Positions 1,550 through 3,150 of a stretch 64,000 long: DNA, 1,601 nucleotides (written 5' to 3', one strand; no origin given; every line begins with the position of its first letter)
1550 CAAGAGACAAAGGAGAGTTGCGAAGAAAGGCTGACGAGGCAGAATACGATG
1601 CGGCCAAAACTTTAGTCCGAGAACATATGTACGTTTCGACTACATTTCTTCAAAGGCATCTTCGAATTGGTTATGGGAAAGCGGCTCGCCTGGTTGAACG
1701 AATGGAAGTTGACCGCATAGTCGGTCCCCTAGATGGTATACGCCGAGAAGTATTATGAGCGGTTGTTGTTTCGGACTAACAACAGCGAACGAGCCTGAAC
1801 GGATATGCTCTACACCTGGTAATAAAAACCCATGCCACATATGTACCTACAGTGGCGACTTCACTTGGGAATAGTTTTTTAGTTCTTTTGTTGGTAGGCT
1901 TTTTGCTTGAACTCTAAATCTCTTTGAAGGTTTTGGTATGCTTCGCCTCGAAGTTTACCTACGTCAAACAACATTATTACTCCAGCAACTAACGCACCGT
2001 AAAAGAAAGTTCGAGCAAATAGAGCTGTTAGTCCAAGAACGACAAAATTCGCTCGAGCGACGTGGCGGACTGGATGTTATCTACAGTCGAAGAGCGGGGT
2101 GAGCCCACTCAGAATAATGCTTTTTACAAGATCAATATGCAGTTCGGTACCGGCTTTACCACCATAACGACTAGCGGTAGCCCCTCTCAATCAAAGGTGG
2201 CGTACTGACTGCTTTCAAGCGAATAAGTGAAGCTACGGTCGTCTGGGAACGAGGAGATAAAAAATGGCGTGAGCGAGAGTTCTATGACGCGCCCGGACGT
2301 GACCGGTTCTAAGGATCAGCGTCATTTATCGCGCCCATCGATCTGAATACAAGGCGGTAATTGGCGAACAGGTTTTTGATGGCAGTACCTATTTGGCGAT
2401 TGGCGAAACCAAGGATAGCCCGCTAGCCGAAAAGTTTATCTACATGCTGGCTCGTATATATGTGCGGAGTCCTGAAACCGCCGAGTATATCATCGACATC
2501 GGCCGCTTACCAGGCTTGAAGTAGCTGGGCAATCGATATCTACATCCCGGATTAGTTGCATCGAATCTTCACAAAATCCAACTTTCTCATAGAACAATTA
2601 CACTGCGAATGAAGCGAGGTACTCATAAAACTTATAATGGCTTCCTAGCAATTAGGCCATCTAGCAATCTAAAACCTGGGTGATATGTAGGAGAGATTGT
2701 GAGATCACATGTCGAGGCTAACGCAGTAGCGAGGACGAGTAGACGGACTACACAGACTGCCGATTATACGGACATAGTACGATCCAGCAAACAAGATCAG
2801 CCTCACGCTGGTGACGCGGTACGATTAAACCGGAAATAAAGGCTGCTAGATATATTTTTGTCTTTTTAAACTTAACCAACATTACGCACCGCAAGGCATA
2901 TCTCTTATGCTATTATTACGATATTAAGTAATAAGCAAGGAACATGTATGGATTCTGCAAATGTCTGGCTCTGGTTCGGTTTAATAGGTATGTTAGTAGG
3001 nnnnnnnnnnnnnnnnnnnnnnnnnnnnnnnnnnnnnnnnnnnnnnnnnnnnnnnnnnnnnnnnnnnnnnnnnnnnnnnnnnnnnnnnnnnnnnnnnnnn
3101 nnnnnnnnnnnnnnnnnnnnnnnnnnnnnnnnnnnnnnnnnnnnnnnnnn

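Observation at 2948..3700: DTG-motif type-1 rhodopsin in a reduced CPR-like genome with no retinal pathway nearby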

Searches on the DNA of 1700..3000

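Call 54: search_rna_families(source=window, start=1700, end=3000, threshold=evalue, max_evalue=1)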
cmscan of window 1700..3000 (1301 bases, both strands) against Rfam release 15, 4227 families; matches with E-value up to 1: 1.
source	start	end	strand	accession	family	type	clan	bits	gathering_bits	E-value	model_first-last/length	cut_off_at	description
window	2795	2847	+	RF01696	Chlorobi-1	Gene; sRNA;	-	14.9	50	0.69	1-67/67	no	Chlorobi-1 RNA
